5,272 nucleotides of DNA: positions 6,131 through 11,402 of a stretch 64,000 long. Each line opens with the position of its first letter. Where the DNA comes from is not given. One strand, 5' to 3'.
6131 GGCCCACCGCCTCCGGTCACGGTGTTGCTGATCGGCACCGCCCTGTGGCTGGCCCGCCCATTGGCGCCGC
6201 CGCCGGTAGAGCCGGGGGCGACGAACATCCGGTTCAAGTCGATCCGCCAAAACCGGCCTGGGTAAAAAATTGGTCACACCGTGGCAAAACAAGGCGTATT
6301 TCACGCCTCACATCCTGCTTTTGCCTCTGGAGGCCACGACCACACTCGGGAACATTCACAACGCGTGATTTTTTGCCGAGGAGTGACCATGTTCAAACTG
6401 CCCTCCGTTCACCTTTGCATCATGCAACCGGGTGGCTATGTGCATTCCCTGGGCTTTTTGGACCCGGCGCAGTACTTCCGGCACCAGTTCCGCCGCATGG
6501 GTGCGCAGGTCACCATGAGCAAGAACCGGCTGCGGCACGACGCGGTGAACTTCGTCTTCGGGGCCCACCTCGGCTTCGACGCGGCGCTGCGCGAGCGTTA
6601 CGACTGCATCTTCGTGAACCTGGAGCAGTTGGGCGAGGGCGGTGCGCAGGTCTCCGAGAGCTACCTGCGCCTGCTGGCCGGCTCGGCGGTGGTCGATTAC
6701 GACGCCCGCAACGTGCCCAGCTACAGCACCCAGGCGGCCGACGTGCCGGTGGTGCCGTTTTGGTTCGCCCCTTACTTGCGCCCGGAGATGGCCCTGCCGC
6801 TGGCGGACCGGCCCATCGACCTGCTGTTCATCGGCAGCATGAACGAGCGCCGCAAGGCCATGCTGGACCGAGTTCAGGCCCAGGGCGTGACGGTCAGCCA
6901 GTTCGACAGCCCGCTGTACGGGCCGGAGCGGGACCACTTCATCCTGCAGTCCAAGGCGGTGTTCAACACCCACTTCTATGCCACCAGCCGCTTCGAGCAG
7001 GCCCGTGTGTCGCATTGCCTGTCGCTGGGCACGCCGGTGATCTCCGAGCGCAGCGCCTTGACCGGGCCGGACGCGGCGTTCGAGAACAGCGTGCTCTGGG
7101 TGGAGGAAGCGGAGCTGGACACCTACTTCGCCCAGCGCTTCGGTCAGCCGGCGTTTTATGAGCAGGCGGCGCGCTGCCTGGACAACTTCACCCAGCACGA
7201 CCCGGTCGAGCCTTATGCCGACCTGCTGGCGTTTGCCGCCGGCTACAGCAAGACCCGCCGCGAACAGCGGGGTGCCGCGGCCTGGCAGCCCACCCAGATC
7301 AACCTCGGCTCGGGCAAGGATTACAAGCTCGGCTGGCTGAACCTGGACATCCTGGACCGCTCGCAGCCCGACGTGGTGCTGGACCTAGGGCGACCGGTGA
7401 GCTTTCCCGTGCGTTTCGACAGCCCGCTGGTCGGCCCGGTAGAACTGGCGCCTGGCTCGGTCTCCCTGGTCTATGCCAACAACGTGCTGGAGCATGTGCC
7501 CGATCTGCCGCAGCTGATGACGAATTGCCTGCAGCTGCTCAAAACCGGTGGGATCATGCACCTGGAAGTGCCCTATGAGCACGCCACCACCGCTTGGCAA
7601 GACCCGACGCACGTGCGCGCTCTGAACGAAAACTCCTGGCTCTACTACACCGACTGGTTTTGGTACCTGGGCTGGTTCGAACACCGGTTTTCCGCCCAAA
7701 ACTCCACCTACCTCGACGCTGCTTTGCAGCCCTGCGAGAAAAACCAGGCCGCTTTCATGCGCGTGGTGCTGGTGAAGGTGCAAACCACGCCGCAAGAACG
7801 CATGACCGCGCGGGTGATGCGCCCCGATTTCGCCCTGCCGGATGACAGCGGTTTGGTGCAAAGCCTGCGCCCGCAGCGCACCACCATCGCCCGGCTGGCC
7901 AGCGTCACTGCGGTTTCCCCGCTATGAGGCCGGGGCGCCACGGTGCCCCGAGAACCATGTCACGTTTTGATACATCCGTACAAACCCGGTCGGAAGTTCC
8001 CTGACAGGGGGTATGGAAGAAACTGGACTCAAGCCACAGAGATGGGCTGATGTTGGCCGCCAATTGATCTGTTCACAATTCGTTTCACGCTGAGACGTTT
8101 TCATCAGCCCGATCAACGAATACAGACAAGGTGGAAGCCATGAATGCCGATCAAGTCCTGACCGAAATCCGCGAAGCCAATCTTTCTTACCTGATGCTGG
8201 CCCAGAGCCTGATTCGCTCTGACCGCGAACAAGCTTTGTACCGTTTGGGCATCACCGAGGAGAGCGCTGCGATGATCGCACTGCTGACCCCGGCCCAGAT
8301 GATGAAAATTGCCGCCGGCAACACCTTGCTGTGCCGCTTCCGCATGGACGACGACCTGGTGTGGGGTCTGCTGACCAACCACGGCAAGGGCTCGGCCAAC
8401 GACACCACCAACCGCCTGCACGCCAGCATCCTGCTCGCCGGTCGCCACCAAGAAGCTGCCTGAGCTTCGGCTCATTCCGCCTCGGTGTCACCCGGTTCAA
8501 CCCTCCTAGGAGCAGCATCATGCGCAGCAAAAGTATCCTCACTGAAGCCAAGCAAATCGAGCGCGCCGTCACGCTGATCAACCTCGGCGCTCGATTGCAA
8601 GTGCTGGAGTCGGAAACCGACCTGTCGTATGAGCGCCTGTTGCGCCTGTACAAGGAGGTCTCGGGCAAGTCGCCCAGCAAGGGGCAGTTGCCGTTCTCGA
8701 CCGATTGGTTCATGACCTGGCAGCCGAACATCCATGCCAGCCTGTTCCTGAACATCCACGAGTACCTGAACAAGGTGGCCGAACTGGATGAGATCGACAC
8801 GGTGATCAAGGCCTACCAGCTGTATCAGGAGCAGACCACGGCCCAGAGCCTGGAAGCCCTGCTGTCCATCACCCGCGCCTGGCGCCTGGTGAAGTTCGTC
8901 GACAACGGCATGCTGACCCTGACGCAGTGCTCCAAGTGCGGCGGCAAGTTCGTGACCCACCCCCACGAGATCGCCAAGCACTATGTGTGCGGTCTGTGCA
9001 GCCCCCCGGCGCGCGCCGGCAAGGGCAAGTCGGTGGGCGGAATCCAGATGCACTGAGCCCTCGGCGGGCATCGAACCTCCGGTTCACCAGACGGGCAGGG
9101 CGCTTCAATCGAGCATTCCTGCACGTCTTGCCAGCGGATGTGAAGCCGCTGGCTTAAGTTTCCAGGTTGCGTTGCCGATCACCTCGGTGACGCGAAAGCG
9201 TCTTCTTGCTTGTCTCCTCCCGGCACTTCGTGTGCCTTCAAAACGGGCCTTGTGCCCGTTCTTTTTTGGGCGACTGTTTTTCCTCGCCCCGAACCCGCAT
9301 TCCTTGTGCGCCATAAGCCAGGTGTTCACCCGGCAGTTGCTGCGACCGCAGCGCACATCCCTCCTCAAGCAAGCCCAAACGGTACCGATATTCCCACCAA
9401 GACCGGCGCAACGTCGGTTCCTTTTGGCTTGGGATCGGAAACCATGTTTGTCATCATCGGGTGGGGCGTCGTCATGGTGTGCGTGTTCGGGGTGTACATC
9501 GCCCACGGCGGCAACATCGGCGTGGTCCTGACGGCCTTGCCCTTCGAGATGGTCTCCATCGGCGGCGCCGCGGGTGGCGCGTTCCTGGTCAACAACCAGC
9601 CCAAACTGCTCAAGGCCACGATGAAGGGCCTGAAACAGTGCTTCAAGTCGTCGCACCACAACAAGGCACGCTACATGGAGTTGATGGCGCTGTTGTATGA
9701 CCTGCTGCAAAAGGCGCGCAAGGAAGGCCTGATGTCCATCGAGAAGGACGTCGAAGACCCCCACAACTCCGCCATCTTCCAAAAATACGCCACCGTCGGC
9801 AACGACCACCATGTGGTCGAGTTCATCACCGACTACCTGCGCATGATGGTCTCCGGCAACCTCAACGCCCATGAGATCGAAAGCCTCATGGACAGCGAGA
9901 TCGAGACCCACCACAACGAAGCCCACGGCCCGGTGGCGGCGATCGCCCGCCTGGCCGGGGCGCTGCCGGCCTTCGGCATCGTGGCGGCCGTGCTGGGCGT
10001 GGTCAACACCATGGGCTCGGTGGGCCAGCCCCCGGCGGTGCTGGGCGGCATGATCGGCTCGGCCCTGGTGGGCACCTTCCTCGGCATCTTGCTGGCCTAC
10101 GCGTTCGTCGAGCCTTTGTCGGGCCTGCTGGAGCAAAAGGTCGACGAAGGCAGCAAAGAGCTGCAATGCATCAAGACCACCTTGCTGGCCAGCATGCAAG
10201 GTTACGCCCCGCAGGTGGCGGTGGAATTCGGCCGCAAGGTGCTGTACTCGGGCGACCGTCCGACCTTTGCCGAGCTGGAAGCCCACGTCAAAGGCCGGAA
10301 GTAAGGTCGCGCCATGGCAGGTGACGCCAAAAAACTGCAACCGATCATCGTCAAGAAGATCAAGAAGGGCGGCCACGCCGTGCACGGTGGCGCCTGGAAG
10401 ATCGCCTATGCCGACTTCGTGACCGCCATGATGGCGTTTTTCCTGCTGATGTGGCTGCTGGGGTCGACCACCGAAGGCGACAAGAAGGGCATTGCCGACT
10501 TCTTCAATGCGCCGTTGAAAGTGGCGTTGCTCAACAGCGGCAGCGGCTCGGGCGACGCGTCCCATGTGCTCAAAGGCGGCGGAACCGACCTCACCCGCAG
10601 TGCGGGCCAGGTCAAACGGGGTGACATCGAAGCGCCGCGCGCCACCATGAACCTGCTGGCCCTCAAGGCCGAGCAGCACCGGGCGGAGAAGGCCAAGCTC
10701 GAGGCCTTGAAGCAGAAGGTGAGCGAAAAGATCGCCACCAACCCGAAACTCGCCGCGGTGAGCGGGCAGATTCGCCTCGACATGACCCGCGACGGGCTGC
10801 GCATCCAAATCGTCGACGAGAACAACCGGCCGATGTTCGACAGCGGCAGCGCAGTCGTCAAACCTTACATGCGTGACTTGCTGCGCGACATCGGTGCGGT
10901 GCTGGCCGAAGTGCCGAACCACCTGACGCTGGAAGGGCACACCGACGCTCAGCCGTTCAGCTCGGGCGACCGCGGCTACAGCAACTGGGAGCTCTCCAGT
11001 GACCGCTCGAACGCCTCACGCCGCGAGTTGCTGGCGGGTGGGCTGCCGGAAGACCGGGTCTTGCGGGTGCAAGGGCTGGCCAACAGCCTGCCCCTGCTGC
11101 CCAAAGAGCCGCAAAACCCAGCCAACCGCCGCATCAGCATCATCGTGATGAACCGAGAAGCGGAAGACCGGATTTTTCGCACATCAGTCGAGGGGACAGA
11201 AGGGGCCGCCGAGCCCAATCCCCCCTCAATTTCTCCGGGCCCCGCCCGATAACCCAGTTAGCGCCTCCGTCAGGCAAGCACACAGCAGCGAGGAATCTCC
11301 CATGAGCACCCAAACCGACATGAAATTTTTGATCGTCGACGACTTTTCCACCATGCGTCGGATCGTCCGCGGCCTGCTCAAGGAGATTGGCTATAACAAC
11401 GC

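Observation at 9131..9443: FliA-type promoter followed by a compact hairpin/CU-rich/hairpin/terminator unit in the flhC-motA spacer: candidate sigma-28-dependent sRNA or motA leader attenuator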

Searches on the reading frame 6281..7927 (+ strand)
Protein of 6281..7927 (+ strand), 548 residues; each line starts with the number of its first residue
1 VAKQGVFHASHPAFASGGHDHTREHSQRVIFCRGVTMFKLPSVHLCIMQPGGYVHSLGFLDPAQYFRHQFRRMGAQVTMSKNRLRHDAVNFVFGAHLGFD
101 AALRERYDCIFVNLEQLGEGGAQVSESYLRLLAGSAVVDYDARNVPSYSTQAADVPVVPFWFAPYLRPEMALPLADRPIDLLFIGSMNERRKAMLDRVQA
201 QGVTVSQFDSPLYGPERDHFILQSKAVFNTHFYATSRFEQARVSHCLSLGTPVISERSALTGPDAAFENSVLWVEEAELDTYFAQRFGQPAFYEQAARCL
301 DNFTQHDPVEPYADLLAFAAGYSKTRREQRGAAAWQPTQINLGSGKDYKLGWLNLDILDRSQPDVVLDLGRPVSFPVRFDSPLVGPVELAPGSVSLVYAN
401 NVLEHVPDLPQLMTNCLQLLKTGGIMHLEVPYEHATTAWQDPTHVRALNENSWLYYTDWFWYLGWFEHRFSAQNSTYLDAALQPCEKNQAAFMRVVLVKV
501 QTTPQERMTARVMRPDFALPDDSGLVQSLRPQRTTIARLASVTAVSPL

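Call 7: search_protein_families(library=pfam, proteins=[window:6281-7927:+])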
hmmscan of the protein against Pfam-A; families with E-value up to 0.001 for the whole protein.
window:6281-7927:+ (548 aa): 3 families
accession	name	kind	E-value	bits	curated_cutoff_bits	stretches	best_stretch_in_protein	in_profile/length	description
PF13489.12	Methyltransf_23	-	9.9e-07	29.1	27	1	392-444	80-124/164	Methyltransferase domain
PF08241.18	Methyltransf_11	-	2.6e-06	28.4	21.2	1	388-426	55-93/95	Methyltransferase domain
PF08242.18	Methyltransf_12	-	8.1e-05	23.7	30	1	390-425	62-97/98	Methyltransferase domain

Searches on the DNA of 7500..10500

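Call 3: search_rna_families(source=window, start=7500, end=10500, threshold=evalue, max_evalue=10, show_alignments=3)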
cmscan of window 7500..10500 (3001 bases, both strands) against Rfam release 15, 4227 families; matches with E-value up to 10: 6.
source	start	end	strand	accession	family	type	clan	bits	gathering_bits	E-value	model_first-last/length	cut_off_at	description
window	9213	9267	+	RF02784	SorX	Gene; sRNA;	-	19.5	46.6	0.2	1-73/73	no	Singlet oxygen resistance RNA X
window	9501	9575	+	RF03847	mir-1538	Gene; miRNA;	-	17.5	78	6.5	1-58/58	no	mir-1538 microRNA precursor family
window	7921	7956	-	RF01330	CRISPR-DR16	Gene; CRISPR;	-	16.8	35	3.3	1-37/37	no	CRISPR RNA direct repeat element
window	9187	9267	+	RF02233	sX14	Gene; sRNA;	-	16.6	80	6.5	1-92/92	no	Xanthomonas sRNA sX14/Xoo3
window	9172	9267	+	RF02423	Bp1_781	Gene; sRNA;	-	15.7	80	0.46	1-230/230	no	Burkholderia sRNA Bp1_Cand871_SIPHT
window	9204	9267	+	RF02837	anti-hemB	Gene; sRNA;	-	13.7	49.5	9.9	1-81/81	no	Burkholderia RNA 7 (anti-hemB)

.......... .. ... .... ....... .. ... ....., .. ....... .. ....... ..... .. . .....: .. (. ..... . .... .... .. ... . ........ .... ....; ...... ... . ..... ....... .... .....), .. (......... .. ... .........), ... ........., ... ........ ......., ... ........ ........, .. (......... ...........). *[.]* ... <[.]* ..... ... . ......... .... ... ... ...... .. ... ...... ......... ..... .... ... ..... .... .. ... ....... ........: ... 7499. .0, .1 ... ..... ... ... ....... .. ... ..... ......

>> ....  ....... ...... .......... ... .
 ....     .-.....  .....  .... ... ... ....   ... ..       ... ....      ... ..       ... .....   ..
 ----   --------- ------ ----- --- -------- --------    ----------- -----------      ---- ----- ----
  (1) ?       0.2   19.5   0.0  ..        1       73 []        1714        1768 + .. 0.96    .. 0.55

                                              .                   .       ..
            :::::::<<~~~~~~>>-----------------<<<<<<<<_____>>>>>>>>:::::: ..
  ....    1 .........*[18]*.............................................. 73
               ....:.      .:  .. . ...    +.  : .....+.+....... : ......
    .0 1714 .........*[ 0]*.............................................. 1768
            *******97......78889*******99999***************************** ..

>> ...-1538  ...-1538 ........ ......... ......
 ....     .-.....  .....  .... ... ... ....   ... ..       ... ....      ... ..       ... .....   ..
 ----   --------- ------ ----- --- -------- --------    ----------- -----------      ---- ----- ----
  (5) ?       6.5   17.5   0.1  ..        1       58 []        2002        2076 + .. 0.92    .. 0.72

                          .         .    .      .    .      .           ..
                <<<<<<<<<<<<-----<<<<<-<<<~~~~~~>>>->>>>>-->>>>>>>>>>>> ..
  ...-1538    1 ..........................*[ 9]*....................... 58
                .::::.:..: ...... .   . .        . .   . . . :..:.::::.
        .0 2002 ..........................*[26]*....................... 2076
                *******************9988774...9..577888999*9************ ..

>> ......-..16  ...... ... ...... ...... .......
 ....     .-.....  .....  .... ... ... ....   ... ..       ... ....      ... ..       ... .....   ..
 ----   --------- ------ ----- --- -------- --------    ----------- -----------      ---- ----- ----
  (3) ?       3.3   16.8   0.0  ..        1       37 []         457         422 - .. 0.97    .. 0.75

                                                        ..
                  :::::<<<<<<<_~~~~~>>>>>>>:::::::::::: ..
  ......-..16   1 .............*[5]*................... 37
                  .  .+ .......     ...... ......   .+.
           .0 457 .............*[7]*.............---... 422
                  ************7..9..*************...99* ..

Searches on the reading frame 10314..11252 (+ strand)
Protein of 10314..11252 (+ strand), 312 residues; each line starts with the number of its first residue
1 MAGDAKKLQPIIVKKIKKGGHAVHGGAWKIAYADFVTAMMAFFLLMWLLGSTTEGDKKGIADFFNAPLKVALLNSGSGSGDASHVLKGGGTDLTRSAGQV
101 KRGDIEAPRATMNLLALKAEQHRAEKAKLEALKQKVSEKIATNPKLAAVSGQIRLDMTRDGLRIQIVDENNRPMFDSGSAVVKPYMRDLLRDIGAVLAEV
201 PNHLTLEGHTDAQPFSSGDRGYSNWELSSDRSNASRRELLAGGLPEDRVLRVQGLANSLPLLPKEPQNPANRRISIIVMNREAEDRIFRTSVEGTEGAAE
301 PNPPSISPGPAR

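Call 7: search_protein_families(library=pfam, proteins=[window:10314-11252:+])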
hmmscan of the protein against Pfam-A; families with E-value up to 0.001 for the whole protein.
window:10314-11252:+ (312 aa): 2 families
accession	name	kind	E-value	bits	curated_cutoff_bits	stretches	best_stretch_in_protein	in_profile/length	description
PF13677.11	MotB_plug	-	2.6e-17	62.6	24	1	15-67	3-57/58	Membrane MotB of proton-channel complex MotA/MotB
PF00691.25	OmpA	-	2.5e-10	41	27.2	1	174-266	1-90/98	OmpA family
